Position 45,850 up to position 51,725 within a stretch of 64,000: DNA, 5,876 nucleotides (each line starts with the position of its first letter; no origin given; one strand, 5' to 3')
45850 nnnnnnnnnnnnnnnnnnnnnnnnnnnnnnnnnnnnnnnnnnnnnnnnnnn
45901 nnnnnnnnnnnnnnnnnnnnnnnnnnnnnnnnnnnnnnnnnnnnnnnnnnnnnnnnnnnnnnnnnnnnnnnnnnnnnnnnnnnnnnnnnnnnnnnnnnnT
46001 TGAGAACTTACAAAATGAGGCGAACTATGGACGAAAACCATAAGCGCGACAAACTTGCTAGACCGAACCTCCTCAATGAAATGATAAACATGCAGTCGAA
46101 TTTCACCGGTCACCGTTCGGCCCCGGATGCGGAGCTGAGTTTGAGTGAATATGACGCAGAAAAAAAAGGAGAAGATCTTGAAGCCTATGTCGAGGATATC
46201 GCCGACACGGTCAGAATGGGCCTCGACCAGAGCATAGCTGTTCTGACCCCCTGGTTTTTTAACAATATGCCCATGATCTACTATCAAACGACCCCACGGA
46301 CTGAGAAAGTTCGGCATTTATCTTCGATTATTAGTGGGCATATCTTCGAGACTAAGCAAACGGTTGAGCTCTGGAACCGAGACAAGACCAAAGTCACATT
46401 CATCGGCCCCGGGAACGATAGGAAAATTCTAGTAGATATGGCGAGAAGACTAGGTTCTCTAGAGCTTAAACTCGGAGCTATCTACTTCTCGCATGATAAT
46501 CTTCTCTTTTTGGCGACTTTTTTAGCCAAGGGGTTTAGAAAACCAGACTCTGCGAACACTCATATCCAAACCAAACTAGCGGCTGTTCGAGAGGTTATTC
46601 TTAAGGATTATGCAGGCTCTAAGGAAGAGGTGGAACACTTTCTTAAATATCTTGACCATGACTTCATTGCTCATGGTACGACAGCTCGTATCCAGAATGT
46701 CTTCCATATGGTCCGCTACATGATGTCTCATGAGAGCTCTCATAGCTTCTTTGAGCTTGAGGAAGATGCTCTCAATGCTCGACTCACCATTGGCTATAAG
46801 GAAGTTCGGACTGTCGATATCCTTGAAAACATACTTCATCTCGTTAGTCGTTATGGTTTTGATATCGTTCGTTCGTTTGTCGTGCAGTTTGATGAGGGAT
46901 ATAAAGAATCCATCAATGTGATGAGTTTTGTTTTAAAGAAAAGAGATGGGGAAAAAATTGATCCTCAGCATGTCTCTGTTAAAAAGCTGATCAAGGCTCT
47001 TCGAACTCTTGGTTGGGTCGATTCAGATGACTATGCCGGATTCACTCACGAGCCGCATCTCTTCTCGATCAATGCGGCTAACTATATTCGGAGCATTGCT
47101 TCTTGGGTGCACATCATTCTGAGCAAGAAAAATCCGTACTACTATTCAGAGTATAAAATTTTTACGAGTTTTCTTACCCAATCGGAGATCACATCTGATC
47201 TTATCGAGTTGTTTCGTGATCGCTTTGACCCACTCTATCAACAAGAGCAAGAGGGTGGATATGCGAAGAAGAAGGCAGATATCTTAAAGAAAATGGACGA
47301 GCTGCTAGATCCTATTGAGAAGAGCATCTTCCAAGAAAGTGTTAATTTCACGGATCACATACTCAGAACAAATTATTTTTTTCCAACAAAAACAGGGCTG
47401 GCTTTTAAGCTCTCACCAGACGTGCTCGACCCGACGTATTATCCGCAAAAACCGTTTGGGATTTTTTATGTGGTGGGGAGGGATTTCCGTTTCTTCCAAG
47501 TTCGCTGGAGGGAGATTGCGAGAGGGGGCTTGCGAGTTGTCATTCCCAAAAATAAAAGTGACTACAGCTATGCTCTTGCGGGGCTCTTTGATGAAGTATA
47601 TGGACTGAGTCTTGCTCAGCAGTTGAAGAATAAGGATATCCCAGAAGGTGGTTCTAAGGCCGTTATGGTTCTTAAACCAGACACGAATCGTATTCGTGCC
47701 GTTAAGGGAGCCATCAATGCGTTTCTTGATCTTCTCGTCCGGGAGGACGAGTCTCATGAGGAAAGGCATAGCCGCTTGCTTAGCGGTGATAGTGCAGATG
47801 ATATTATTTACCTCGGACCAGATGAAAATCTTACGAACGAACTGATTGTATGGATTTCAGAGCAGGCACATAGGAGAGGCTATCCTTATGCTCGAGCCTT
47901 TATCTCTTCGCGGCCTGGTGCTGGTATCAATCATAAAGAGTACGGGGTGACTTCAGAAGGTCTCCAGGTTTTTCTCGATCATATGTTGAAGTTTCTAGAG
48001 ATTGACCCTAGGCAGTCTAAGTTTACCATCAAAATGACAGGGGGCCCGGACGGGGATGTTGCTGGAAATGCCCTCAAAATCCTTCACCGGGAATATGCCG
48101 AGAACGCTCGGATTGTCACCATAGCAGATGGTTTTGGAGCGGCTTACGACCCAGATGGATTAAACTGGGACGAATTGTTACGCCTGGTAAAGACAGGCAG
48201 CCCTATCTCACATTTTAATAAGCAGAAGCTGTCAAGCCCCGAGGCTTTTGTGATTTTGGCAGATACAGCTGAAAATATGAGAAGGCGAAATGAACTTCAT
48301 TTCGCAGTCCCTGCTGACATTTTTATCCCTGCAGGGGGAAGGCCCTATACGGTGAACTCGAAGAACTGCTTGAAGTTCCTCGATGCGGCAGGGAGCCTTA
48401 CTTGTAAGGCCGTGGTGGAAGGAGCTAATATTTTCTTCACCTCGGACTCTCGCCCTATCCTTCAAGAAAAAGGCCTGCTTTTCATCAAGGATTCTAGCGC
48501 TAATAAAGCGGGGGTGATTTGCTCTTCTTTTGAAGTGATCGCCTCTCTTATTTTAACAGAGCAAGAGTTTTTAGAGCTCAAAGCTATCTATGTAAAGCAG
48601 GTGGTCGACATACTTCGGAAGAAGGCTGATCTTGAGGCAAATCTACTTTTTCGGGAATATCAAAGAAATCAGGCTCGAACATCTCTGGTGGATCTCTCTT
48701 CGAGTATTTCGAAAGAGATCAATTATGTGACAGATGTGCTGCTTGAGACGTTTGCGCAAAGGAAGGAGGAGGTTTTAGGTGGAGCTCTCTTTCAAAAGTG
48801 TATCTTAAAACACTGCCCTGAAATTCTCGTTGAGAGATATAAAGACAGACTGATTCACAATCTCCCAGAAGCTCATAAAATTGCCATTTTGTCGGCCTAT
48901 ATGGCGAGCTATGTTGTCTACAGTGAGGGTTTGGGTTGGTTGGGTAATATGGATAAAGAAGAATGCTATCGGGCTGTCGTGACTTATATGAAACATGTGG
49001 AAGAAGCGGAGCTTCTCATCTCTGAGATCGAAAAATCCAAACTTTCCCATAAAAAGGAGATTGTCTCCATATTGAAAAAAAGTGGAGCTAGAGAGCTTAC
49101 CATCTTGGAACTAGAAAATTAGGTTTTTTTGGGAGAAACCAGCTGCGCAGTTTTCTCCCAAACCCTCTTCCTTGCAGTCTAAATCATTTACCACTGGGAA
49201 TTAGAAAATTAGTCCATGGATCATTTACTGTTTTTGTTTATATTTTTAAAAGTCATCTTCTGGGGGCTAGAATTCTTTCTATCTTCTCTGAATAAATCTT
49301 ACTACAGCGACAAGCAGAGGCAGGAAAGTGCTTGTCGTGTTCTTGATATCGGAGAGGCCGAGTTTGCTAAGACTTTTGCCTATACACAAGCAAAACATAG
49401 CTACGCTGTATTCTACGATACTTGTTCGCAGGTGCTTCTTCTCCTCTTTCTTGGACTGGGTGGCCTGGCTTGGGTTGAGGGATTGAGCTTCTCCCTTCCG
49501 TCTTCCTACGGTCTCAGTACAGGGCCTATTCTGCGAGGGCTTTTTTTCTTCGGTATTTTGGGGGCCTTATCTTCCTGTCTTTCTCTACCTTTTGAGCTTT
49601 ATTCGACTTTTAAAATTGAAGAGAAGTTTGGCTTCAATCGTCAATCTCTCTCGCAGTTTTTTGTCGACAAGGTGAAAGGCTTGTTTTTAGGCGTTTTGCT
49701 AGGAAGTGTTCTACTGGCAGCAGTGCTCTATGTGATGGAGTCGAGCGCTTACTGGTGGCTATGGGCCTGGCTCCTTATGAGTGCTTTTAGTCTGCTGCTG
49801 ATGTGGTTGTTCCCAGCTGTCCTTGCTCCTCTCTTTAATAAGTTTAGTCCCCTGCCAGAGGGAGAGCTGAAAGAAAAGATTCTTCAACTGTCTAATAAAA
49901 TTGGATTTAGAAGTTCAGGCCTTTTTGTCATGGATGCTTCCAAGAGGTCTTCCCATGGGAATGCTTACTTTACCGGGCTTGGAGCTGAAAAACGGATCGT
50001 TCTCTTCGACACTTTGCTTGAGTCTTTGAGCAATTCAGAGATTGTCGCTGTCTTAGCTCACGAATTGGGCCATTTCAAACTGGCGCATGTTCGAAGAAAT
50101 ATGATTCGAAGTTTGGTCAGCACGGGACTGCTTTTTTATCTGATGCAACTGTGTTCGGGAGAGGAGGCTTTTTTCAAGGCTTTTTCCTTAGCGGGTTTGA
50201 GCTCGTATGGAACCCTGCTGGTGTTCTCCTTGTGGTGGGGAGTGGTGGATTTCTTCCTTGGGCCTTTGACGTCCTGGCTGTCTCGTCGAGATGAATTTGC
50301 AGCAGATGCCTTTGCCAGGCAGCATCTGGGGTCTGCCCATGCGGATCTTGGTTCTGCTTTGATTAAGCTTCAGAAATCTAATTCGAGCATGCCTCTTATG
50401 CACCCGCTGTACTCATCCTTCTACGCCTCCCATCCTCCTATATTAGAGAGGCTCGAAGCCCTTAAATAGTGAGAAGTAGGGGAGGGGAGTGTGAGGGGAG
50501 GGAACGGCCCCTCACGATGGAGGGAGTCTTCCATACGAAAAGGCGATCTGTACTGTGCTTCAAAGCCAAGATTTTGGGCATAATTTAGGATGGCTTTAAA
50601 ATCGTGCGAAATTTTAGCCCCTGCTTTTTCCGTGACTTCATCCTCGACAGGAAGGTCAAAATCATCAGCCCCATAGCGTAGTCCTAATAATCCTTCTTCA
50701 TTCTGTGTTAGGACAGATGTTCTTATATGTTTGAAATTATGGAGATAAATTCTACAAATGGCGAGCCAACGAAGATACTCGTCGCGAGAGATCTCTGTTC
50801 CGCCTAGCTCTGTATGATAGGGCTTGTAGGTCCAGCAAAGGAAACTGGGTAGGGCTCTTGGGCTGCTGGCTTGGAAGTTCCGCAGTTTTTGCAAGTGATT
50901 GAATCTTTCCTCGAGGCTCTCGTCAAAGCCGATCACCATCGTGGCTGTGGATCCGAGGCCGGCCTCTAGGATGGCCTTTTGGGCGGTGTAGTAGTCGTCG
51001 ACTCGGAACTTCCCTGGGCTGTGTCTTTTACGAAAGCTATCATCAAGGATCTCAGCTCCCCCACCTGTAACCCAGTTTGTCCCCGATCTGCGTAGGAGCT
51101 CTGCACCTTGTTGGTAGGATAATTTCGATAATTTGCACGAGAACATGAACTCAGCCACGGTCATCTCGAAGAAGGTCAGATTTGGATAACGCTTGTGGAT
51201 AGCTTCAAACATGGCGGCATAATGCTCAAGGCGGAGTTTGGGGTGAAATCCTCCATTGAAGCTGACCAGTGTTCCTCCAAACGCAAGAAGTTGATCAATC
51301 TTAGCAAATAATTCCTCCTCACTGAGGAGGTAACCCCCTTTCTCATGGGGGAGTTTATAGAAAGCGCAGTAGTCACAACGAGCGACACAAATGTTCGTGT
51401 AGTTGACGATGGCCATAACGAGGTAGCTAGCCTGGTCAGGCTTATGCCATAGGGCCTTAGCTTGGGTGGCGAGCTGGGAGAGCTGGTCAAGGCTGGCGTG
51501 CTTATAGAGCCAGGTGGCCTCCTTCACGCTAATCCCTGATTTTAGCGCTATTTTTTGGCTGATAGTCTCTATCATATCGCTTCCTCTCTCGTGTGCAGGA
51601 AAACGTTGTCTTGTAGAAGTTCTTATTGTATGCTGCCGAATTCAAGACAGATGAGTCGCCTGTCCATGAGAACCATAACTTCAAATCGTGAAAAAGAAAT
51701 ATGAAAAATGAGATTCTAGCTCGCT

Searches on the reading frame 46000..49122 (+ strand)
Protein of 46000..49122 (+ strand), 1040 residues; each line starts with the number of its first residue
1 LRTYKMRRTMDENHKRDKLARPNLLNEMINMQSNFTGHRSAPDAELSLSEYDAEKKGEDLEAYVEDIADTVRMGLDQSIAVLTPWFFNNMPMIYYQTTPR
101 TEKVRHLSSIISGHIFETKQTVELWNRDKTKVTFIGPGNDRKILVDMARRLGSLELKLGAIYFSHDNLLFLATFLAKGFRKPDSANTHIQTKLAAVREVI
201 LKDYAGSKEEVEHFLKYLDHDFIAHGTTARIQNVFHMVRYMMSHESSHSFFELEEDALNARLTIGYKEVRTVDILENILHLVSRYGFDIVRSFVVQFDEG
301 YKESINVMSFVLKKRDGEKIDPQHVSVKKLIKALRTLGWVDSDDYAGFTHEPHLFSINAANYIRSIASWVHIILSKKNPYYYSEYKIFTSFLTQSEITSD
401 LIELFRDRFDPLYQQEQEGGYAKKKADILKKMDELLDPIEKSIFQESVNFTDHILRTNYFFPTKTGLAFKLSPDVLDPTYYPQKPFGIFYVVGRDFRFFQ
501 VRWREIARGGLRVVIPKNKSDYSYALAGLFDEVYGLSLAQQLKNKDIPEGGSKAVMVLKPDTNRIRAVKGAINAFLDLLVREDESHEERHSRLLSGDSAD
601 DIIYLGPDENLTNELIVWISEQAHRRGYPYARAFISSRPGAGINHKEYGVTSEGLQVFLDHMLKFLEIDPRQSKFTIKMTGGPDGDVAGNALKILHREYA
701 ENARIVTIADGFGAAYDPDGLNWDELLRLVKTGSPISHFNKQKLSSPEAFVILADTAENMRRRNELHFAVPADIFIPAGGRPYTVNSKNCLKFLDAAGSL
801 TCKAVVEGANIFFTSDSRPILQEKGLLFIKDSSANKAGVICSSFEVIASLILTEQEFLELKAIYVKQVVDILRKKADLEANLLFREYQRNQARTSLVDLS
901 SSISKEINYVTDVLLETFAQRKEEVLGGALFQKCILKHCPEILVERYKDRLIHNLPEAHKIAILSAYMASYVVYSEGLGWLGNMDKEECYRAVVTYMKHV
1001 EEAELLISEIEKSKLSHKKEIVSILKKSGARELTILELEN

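Call 52: search_protein_families(library=pfam, proteins=[window:46000-49122:+], max_evalue=0.00001)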
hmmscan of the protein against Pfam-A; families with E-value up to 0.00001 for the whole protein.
window:46000-49122:+ (1040 aa): 2 families
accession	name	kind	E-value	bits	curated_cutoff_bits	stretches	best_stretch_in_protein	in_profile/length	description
PF00208.27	ELFV_dehydrog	-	2.2e-32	113.1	23.4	1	642-863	2-202/241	Glutamate/Leucine/Phenylalanine/Valine dehydrogenase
PF05088.18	Bac_GDH_CD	-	1.1e-20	74.1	22.8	1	428-694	2-271/497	Bacterial NAD-glutamate dehydrogenase, catalytic domain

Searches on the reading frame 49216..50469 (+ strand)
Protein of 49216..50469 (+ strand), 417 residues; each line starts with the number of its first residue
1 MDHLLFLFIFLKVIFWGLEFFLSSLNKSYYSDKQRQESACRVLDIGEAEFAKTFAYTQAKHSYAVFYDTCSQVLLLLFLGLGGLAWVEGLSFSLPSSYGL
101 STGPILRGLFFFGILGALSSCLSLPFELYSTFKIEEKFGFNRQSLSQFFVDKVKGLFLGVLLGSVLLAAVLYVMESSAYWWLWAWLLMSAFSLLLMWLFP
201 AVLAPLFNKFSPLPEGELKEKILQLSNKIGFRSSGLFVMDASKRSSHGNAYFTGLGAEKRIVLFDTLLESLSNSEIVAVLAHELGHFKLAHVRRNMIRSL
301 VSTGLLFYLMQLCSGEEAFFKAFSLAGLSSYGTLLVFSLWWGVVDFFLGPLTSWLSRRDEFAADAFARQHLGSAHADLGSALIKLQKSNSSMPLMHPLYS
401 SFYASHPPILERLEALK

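Call 52: search_protein_families(library=pfam, proteins=[window:49216-50469:+], max_evalue=0.00001)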
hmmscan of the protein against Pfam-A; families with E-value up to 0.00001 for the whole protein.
window:49216-50469:+ (417 aa): 2 families
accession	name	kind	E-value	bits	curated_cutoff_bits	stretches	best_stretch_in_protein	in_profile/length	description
PF16491.10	Peptidase_M48_N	-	1e-48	166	27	1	45-209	19-179/179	CAAX prenyl protease N-terminal, five membrane helices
PF01435.24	Peptidase_M48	-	5.9e-36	124.5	20.3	1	212-417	1-183/186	Peptidase family M48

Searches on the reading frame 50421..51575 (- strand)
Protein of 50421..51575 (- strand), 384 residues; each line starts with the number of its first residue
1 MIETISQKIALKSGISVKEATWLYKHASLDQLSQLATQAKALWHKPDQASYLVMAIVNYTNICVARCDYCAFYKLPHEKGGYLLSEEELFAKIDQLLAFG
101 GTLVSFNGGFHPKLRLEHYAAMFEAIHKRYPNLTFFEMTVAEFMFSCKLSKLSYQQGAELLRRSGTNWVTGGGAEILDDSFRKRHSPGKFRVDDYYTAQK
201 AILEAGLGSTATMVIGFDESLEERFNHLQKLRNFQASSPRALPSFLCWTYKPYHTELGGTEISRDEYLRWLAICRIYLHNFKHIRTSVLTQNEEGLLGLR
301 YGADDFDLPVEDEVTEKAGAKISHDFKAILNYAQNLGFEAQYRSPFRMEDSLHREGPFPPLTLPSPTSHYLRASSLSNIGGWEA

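Call 52: search_protein_families(library=pfam, proteins=[window:50421-51575:-], max_evalue=0.00001)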
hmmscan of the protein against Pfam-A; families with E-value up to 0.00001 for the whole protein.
window:50421-51575:- (384 aa): 2 families
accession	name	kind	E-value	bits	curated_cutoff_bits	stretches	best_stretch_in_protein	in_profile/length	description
PF04055.27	Radical_SAM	-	1.7e-14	54.8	29.5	1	57-230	1-165/166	Radical SAM superfamily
PF19288.4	CofH_C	-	3e-12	46.9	27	1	245-344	7-113/125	CofH/MqnC C-terminal region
